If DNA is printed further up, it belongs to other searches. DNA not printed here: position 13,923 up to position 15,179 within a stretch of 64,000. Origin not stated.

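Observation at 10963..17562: Six-gene translationally coupled operon: M48 protease, TPR/MA-peptidase, ParB-like protein, Zn-ribbon, BatD-like, BatE-like. No BatA/BatB vWA partners.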

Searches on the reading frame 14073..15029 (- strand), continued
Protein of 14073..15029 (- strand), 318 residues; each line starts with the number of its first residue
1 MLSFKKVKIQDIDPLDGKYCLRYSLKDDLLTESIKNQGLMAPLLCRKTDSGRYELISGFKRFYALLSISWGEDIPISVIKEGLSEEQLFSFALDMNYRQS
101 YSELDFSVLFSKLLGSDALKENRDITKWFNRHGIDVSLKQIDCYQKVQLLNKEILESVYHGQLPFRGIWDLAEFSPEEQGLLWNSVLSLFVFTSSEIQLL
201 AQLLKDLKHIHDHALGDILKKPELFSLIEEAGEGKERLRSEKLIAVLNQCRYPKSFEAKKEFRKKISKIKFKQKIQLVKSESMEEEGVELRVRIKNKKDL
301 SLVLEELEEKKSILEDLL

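Call 32: list_cluster_members(proteins=[P0011, P0012, P0013, P0014, P0015, P0017, P0020, P0030, P0060, P0120])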
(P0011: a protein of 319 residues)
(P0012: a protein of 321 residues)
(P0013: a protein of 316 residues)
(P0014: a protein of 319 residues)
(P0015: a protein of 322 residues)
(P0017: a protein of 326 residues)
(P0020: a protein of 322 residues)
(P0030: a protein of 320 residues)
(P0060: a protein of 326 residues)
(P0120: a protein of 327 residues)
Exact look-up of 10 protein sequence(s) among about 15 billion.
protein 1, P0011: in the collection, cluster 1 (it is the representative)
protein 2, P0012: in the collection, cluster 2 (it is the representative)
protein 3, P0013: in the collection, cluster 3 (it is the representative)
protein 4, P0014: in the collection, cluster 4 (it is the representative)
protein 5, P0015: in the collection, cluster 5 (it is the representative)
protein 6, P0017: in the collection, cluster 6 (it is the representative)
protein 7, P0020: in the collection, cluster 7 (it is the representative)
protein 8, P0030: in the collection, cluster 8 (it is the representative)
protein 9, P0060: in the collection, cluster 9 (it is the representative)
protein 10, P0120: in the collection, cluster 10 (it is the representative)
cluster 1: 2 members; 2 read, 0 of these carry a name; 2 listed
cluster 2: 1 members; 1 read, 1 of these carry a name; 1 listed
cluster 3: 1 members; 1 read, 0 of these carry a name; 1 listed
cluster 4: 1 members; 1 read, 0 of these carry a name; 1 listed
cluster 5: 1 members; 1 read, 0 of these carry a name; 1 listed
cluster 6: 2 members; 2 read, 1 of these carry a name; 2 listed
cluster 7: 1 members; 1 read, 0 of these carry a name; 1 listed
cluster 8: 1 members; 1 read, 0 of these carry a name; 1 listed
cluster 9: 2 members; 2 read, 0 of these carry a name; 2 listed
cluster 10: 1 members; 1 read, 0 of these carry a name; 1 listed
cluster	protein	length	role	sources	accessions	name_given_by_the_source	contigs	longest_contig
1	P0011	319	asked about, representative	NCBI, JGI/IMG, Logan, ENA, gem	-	-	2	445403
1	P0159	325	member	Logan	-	-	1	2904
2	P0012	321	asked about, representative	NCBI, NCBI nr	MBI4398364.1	MAG: ParB N-terminal domain-containing protein [Candidatus Omnitrophica bacterium] | ParB N-terminal domain-containing protein [Candidatus Omnitrophota bacterium]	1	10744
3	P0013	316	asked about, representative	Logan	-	-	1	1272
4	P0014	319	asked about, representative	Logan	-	-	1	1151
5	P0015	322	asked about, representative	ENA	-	-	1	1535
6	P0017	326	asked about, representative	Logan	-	-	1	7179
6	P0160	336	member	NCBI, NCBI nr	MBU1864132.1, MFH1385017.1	MAG: hypothetical protein KKH94_10750 [Candidatus Omnitrophica bacterium] | hypothetical protein [Candidatus Omnitrophota bacterium]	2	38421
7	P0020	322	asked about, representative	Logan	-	-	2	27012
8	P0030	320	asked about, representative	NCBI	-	-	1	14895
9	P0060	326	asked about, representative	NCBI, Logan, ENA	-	-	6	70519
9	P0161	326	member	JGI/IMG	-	-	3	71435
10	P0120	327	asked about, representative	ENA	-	-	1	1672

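Call 33: fold_search(model_id=the predicted structure, library=pdb)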
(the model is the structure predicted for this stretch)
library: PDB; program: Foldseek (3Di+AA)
matches with E <= 10: 85; with E <= 0.001: 35
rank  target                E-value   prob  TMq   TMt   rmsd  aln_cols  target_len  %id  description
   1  7bnk_B                2.1e-08  1.00  0.26  0.41  15.3       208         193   22  Crystal structure of ParB from Myxococcus xanthus bound to CDP and Monothiophosphate (released 2021-09-08)
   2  7bnr_A                2.2e-08  1.00  0.27  0.43  15.4       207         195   20  Crystal structure of a ParB Q52A mutant from Myxococcus xanthus bound to CTPyS (released 2021-09-08)
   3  7bnk_A                3.5e-08  1.00  0.26  0.41  15.3       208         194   22  Crystal structure of ParB from Myxococcus xanthus bound to CDP and Monothiophosphate (released 2021-09-08)
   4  7nfu_B                3.9e-08  1.00  0.34  0.47   7.3       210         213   18  Crystal structure of C-terminally truncated Geobacillus thermoleovorans nucleoid occlusion protein Noc (released 2021-02-17)
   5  7ol9_B                6.0e-08  1.00  0.29  0.42  13.5       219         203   21  Crystal structure of C-terminally truncated Bacillus subtilis nucleoid occlusion protein (Noc) complexed to the Noc-bi (released 2022-03-09)
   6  7nfu_A                7.8e-08  1.00  0.35  0.46   7.0       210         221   18  Crystal structure of C-terminally truncated Geobacillus thermoleovorans nucleoid occlusion protein Noc (released 2021-02-17)
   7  6sdk_B                8.2e-08  1.00  0.27  0.42  15.6       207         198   22  Crystal structure of bacterial ParB dimer bound to CDP (released 2019-10-23)
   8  7ng0                  2.5e-07  1.00  0.27  0.40  15.5       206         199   19  Crystal structure of N- and C-terminally truncated Geobacillus thermoleovorans nucleoid occlusion protein Noc (released 2021-02-17)
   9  6sdk_A                2.6e-07  1.00  0.27  0.41  15.1       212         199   22  Crystal structure of bacterial ParB dimer bound to CDP (released 2019-10-23)
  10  7o0n_A                2.9e-07  1.00  0.28  0.43  15.4       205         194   20  Crystal structure of a ParB E93A mutant from Myxococcus xanthus bound to CDP and monothiophosphate (released 2021-09-15)
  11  7bnr_B                5.4e-07  1.00  0.28  0.43  15.3       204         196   20  Crystal structure of a ParB Q52A mutant from Myxococcus xanthus bound to CTPyS (released 2021-09-08)
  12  7ol9_A                9.7e-07  1.00  0.27  0.40  12.5       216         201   22  Crystal structure of C-terminally truncated Bacillus subtilis nucleoid occlusion protein (Noc) complexed to the Noc-bi (released 2022-03-09)
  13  7bm8_A                2.5e-06  1.00  0.27  0.45  15.5       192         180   14  Crystal structure of the C-terminally truncated chromosome-partitioning protein ParB from Caulobacter crescentus compl (released 2021-04-28)
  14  1vz0_F                5.5e-06  1.00  0.33  0.49  11.8       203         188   21  Chromosome segregation protein Spo0J from Thermus thermophilus (released 2004-07-19)
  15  1vz0_E                8.0e-06  1.00  0.33  0.48  11.7       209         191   22  Chromosome segregation protein Spo0J from Thermus thermophilus (released 2004-07-19)
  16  1vz0_C                1.2e-05  1.00  0.33  0.50  11.7       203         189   19  Chromosome segregation protein Spo0J from Thermus thermophilus (released 2004-07-19)
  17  1vz0_B                1.5e-05  1.00  0.34  0.50  11.6       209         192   21  Chromosome segregation protein Spo0J from Thermus thermophilus (released 2004-07-19)
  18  1vz0_A                2.2e-05  1.00  0.33  0.49  11.8       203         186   22  Chromosome segregation protein Spo0J from Thermus thermophilus (released 2004-07-19)
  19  1vz0_H                2.2e-05  1.00  0.32  0.48  11.9       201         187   23  Chromosome segregation protein Spo0J from Thermus thermophilus (released 2004-07-19)
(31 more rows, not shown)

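Call 35: find_homologous_proteins(query=A2, max_evalue=1e-10)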
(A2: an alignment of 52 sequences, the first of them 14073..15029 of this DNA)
Query A2 (52 sequences) (318 aa, profile of the alignment): 31 proteins with E <= 1e-10 among 8000 candidates.
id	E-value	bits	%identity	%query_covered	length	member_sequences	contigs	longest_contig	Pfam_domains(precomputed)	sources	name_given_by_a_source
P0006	9.8e-91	322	41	100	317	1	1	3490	PF02195.27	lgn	-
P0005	2.4e-88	314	41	100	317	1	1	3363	PF02195.27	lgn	-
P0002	3.1e-88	314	43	99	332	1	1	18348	-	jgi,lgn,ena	-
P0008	1.0e-87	312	40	100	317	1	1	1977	PF02195.27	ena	-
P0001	5.1e-86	307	100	100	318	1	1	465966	PF02195.27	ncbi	-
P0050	7.7e-85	303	20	96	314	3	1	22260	PF02195.27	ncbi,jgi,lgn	-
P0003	2.7e-84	301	42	99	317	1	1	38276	PF02195.27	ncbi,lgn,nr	ncbi:MAG: ParB N-terminal domain-containing protein [Candidatus Omnitrophica bacterium]|nr:ParB N-te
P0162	3.8e-82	294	21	96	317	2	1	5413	PF02195.27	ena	-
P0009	9.7e-82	293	41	98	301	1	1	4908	PF02195.27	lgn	-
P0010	2.8e-69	252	24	95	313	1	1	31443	PF02195.27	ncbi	-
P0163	2.7e-60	222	28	41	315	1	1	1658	PF02195.27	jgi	-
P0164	2.3e-21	94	35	19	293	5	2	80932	PF17762.9,PF23552.3,PF02195.27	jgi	-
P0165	1.3e-20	92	34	27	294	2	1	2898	PF17762.9,PF23552.3,PF02195.27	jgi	jgi:ParB family chromosome partitioning protein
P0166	1.7e-20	91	34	27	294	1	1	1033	PF17762.9,PF23552.3,PF02195.27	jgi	jgi:ParB family chromosome partitioning protein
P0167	9.4e-19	86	37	21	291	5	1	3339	PF17762.9,PF02195.27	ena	-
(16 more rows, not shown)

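Call 36: find_encoding_contigs(protein=P0050, flank=10000, max_places=3)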
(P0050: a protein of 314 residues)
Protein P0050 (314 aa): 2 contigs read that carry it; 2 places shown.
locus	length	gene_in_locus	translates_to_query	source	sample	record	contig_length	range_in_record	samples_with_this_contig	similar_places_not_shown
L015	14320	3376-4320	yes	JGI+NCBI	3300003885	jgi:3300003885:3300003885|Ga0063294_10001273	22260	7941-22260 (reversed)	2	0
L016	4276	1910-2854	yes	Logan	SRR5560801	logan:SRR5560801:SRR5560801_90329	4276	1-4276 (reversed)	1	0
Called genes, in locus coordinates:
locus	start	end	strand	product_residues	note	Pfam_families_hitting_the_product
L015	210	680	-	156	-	PF02542:YgbB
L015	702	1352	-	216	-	PF01209:Ubie_methyltran, PF13489:Methyltransf_23, PF01135:PCMT, PF24675:NpmA, PF13847:Methyltransf_31, PF08241:Methyltransf_11, PF08242:Methyltransf_12, PF13649:Methyltransf_25, +4 more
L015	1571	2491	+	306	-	PF02683:DsbD_TM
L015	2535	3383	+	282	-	PF00535:Glycos_transf_2, PF10111:Glyco_tranf_2_2, PF13641:Glyco_tranf_2_3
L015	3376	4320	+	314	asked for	PF02195:ParB_N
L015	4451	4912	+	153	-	-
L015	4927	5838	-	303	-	PF07837:FTCD_N, PF02971:FTCD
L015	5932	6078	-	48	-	-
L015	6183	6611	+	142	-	PF00254:FKBP_C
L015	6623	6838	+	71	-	-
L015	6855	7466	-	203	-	PF07992:Pyr_redox_2 (faint), PF03486:HI0933_like (faint), PF00890:FAD_binding_2, PF13738:Pyr_redox_3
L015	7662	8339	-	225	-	-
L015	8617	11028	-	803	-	PF24861:SUS_N (weak), PF24862:SUS_EPBD, PF00862:GT-B_Sucrose_synth, PF00534:Glycos_transf_1, PF13692:Glyco_trans_1_4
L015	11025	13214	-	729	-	PF00862:GT-B_Sucrose_synth, PF13439:Glyco_transf_4, PF13579:Glyco_trans_4_4, PF00534:Glycos_transf_1, PF13692:Glyco_trans_1_4, PF05116:S6PP, PF08282:Hydrolase_3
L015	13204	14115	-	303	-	PF00294:PfkB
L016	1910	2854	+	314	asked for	PF02195:ParB_N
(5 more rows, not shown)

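Call 37: find_encoding_contigs(protein=P0162, flank=10000, max_places=2)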
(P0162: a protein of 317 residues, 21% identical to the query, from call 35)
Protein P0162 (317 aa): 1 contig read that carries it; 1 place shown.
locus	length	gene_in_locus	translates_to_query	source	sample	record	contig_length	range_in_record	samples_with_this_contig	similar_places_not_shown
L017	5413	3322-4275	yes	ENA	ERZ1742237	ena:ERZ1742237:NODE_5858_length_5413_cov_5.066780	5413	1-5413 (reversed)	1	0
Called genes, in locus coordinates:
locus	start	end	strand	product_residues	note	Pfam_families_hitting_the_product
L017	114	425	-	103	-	PF04945:YHS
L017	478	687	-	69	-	PF00403:HMA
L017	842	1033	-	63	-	-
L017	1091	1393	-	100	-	PF13545:HTH_Crp_2 (weak), PF12840:HTH_20, PF01022:HTH_5, PF13412:HTH_24 (weak), PF13518:HTH_28 (weak), PF12802:MarR_2 (weak)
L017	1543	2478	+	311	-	PF02683:DsbD_TM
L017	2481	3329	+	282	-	PF00535:Glycos_transf_2, PF10111:Glyco_tranf_2_2, PF13641:Glyco_tranf_2_3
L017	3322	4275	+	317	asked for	PF02195:ParB_N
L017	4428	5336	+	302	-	PF20903:SPL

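Call 39: find_homologous_proteins(query=A3, max_evalue=1e-20)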
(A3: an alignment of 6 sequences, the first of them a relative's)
Query A3 (6 sequences) (326 aa, profile of the alignment): 9 proteins with E <= 1e-20 among 5660 candidates.
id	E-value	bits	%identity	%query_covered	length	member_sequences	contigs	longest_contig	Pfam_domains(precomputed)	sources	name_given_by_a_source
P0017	1.4e-146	506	100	100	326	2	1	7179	-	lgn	-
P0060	5.4e-143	494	22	96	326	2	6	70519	PF02195.27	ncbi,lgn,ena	-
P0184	2.7e-130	452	23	96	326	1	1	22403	PF02195.27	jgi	jgi:ParB/RepB/Spo0J family partition protein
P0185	8.0e-122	424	22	94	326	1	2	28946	PF02195.27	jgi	jgi:ParB/RepB/Spo0J family partition protein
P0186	1.1e-99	352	23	92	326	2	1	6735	PF02195.27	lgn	-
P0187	6.2e-96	339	24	94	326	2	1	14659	PF02195.27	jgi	jgi:ParB/RepB/Spo0J family partition protein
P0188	7.0e-96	339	23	95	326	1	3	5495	PF02195.27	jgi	jgi:ParB/RepB/Spo0J family partition protein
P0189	1.2e-62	230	26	96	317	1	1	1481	-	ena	-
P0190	7.2e-31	126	24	96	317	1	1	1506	PF02195.27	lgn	-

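Call 40: find_encoding_contigs(protein=P0017, flank=10000, max_places=3)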
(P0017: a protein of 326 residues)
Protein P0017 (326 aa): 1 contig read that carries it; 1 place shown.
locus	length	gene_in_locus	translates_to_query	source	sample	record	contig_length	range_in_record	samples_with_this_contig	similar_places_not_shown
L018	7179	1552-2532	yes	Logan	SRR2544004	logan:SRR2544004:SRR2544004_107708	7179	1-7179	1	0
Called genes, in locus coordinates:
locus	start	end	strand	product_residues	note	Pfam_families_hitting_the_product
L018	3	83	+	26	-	?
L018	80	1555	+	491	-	PF00515:TPR_1 (faint), PF07719:TPR_2 (faint), PF13432:TPR_16 (faint), PF13174:TPR_6 (faint), PF14559:TPR_19 (faint), PF13414:TPR_11 (weak), PF23914:TPR_CcmH_CycH (weak), PF13485:Peptidase_MA_2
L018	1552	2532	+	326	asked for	-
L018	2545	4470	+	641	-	PF13584:BatD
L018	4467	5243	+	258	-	PF07719:TPR_2 (faint), PF00515:TPR_1 (weak), PF06347:SH3_4 (weak)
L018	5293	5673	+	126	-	PF00072:Response_reg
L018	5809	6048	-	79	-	-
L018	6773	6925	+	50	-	-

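Call 41: find_encoding_contigs(protein=P0060, flank=10000, max_places=2)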
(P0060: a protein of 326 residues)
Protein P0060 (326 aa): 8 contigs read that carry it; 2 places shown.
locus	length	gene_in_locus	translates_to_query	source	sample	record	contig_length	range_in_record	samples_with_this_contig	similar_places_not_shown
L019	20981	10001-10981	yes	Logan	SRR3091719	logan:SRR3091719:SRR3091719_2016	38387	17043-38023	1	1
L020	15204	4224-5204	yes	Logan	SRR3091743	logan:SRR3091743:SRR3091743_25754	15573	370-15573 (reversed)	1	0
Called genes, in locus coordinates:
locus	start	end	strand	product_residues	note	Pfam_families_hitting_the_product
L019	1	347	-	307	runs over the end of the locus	PF19300:BPD_transp_1_N, PF00528:BPD_transp_1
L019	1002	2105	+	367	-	PF01950:FBPase_3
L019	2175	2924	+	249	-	PF00005:ABC_tran, PF13166:AAA_13 (faint), PF13304:AAA_21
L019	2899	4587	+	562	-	PF16949:ABC_tran_2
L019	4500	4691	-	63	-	-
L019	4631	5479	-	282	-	-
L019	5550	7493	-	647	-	PF01433:Peptidase_M1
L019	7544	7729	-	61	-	-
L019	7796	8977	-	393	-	-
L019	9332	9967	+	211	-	PF01300:Sua5_yciO_yrdC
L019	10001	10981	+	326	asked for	PF02195:ParB_N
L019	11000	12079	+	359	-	PF20903:SPL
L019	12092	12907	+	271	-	PF08902:DUF1848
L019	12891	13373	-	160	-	PF00293:NUDIX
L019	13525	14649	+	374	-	PF06925:MGDG_synth, PF02350:Epimerase_2 (weak), PF00534:Glycos_transf_1, PF04101:Glyco_tran_28_C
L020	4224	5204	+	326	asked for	PF02195:ParB_N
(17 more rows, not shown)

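Call 42: find_encoding_contigs(protein=P0185, flank=10000, max_places=2)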
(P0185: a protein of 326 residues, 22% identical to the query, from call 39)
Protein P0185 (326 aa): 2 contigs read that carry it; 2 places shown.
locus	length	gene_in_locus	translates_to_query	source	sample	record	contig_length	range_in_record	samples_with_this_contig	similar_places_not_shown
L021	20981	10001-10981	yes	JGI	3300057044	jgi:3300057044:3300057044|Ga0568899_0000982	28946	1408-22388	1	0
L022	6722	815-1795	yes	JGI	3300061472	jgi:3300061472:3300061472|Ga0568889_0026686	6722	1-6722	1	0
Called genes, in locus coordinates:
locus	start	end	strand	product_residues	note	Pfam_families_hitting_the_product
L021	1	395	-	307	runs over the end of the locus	PF19300:BPD_transp_1_N, PF00528:BPD_transp_1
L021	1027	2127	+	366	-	PF01950:FBPase_3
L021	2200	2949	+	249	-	PF00005:ABC_tran, PF13166:AAA_13 (faint), PF13304:AAA_21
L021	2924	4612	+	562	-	PF16949:ABC_tran_2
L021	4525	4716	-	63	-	-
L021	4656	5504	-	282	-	-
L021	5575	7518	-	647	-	PF01433:Peptidase_M1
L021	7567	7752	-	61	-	-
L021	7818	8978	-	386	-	-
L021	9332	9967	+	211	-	PF01300:Sua5_yciO_yrdC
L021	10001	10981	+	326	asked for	PF02195:ParB_N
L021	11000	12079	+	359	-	PF20903:SPL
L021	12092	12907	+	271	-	PF08902:DUF1848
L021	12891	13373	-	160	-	PF00293:NUDIX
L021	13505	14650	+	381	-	PF06925:MGDG_synth, PF02350:Epimerase_2 (weak), PF00534:Glycos_transf_1, PF04101:Glyco_tran_28_C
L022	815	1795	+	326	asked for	PF02195:ParB_N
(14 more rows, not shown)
